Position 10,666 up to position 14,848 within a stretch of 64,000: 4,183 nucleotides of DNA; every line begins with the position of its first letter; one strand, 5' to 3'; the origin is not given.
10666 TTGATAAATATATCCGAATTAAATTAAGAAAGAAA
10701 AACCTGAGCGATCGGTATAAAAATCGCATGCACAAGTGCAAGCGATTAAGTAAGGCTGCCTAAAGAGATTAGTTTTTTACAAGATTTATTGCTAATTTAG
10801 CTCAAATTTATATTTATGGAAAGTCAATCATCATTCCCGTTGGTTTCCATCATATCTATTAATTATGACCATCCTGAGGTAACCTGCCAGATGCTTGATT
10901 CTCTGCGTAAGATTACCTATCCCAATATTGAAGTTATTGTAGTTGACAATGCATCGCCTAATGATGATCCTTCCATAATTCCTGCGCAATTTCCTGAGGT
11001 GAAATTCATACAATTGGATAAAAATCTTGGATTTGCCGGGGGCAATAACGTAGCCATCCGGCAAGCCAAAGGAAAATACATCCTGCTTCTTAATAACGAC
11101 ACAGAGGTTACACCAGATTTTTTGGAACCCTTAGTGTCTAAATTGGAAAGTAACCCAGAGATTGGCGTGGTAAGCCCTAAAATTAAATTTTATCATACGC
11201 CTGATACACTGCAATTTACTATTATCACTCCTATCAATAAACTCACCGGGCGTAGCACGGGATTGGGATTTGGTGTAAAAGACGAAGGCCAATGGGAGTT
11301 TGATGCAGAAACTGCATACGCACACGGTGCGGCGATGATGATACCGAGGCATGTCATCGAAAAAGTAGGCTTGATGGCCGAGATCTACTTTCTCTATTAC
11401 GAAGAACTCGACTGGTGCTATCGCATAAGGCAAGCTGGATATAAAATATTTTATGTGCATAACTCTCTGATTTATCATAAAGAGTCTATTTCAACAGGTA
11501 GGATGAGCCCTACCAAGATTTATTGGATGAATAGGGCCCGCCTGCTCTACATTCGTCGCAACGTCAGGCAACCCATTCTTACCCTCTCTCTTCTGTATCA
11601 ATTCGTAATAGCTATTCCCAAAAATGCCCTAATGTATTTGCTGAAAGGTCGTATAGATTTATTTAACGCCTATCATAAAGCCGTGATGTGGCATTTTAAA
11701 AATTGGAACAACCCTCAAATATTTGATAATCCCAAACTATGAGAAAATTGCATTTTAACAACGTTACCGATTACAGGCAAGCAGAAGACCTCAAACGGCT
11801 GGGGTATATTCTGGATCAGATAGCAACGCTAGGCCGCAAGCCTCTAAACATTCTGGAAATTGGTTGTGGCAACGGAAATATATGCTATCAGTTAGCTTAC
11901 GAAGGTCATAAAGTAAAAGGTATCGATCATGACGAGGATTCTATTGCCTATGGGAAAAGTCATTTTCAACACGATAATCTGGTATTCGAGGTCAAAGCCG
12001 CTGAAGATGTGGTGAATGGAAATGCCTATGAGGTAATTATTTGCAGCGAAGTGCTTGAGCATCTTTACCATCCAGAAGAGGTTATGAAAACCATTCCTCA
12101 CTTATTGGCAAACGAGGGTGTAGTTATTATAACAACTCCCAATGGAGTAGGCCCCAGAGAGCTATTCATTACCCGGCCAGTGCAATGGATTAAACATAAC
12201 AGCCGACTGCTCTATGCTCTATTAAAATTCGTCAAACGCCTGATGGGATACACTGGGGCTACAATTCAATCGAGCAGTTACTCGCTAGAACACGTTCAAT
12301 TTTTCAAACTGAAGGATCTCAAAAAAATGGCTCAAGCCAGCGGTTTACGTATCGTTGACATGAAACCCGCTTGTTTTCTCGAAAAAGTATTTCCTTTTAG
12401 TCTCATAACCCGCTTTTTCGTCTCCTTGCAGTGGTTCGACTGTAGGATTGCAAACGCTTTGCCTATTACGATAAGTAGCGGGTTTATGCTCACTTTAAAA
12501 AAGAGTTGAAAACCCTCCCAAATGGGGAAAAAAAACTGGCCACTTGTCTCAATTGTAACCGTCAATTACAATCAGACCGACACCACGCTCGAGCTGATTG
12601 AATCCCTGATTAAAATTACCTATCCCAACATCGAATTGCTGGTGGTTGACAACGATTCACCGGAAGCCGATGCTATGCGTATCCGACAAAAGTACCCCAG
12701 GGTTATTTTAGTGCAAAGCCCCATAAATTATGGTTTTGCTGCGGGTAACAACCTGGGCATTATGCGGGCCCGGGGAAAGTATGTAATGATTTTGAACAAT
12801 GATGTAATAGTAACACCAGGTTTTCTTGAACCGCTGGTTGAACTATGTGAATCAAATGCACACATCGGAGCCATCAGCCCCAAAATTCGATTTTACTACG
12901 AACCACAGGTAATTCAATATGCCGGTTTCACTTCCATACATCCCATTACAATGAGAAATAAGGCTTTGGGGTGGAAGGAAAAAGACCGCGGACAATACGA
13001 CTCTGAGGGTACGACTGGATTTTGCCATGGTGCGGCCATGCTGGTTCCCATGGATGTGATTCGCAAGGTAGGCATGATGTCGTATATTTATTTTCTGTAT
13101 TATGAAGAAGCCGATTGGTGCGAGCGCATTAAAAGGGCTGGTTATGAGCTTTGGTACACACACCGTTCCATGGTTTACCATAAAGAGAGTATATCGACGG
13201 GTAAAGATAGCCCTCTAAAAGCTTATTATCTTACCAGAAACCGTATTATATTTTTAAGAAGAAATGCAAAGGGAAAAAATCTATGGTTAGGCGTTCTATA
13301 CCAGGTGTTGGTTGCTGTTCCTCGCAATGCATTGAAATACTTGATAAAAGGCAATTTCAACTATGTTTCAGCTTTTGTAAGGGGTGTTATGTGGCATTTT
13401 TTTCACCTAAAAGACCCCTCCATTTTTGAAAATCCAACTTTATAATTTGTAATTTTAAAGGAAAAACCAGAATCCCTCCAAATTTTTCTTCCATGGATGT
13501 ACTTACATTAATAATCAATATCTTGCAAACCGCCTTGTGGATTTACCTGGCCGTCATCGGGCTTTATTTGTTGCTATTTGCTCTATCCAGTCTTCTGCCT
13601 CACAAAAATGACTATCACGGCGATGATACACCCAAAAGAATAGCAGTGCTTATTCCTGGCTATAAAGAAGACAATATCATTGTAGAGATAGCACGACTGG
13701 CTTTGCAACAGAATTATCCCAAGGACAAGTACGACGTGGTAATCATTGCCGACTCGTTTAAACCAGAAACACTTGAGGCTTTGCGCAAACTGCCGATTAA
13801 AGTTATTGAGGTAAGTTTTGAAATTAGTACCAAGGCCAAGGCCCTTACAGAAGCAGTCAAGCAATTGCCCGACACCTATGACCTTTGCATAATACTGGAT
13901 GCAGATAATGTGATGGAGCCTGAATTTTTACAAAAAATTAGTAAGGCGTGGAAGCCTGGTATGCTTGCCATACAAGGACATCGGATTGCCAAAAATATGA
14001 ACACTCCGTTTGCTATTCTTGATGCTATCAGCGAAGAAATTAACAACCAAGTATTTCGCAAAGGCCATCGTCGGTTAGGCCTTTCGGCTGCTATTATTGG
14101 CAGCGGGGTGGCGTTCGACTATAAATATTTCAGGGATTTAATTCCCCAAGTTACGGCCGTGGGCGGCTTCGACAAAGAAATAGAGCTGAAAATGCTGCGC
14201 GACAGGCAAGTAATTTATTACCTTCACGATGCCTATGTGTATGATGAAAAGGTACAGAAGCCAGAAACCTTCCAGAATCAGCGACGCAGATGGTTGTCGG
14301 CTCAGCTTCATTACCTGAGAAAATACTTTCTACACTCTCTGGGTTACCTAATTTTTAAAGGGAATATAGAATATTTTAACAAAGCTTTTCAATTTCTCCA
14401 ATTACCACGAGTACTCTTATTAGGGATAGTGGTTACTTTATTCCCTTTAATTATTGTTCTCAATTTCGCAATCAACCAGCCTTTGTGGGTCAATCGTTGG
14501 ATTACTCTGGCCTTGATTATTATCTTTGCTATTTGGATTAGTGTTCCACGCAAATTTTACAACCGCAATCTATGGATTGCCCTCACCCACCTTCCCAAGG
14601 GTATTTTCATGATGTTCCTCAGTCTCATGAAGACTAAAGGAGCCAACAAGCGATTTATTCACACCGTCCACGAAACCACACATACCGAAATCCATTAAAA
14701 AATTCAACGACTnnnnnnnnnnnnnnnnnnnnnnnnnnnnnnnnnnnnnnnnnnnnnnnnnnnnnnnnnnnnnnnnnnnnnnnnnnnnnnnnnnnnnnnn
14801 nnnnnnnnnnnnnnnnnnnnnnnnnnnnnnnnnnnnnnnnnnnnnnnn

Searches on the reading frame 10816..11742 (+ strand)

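Call 71: search_protein_families(library=pfam, proteins=[window:10816-11742:+], max_evalue=0.00001)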
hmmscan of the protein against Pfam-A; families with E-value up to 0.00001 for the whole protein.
window:10816-11742:+ (308 aa): 3 families
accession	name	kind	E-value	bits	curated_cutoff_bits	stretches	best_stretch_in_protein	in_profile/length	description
PF00535.33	Glycos_transf_2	-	8e-25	88.1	23.3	1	11-131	1-124/168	Glycosyl transferase family 2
PF13641.12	Glyco_tranf_2_3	-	8.3e-12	46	27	1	11-223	4-213/230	Glycosyltransferase like family 2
PF13632.12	Glyco_trans_2_3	-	2.8e-08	34.2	27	1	88-226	1-128/198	Glycosyl transferase family group 2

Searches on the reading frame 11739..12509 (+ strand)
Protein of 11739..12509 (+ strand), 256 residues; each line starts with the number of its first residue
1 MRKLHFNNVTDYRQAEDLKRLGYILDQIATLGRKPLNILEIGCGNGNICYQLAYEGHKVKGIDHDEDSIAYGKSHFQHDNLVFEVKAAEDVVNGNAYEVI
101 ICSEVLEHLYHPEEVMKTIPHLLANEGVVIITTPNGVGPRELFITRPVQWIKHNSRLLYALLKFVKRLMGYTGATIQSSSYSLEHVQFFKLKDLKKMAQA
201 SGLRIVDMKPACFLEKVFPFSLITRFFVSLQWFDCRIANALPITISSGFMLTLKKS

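Call 71: search_protein_families(library=pfam, proteins=[window:11739-12509:+], max_evalue=0.00001)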
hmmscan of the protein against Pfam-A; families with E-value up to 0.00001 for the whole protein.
window:11739-12509:+ (256 aa): 6 families
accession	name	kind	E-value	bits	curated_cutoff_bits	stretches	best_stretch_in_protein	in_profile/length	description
PF13489.12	Methyltransf_23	-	2.4e-22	79.9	27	1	24-206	12-162/164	Methyltransferase domain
PF13847.12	Methyltransf_31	-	1.8e-18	67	27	1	36-138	5-114/145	Methyltransferase domain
PF08241.18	Methyltransf_11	-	8.7e-13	49.2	21.2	1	39-131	1-95/95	Methyltransferase domain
PF13649.12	Methyltransf_25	-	7.2e-12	46.3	27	1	38-127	1-97/97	Methyltransferase domain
PF08242.18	Methyltransf_12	-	1.6e-11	45.2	30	1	39-129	1-98/98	Methyltransferase domain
PF03848.20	TehB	-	5e-07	29.8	20.4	1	34-124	30-118/193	Tellurite resistance protein TehB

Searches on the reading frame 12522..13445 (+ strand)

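Call 71: search_protein_families(library=pfam, proteins=[window:12522-13445:+], max_evalue=0.00001)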
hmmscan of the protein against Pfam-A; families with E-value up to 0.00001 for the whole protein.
window:12522-13445:+ (307 aa): 3 families
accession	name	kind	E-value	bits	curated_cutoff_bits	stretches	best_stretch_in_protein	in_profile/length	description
PF00535.33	Glycos_transf_2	-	2.4e-24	86.6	23.3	1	10-153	1-149/168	Glycosyl transferase family 2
PF13641.12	Glyco_tranf_2_3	-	2e-07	31.7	27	1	9-221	3-212/230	Glycosyltransferase like family 2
PF13632.12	Glyco_trans_2_3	-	4.2e-06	27.2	27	1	87-245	1-142/198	Glycosyl transferase family group 2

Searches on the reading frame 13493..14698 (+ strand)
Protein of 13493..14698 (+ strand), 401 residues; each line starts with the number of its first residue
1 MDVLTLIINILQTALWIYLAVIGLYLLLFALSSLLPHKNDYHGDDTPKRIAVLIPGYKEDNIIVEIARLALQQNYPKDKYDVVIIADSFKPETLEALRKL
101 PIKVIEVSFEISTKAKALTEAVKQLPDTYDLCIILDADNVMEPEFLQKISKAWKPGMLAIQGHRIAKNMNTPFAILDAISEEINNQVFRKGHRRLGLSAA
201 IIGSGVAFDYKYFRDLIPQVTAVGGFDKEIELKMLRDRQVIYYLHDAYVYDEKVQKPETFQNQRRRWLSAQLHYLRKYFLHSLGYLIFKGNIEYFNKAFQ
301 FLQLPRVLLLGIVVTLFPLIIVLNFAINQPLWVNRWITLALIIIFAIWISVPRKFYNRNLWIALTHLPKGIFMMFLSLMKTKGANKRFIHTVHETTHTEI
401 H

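Call 71: search_protein_families(library=pfam, proteins=[window:13493-14698:+], max_evalue=0.00001)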
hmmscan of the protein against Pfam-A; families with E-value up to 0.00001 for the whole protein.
window:13493-14698:+ (401 aa): 3 families
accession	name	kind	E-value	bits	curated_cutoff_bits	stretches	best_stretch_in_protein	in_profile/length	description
PF13641.12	Glyco_tranf_2_3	-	9.8e-18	65.4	27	1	48-268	2-228/230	Glycosyltransferase like family 2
PF13632.12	Glyco_trans_2_3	-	1.5e-15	58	27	1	133-349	3-196/198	Glycosyl transferase family group 2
PF00535.33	Glycos_transf_2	-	3.2e-10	40.6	23.3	1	52-214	2-165/168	Glycosyl transferase family 2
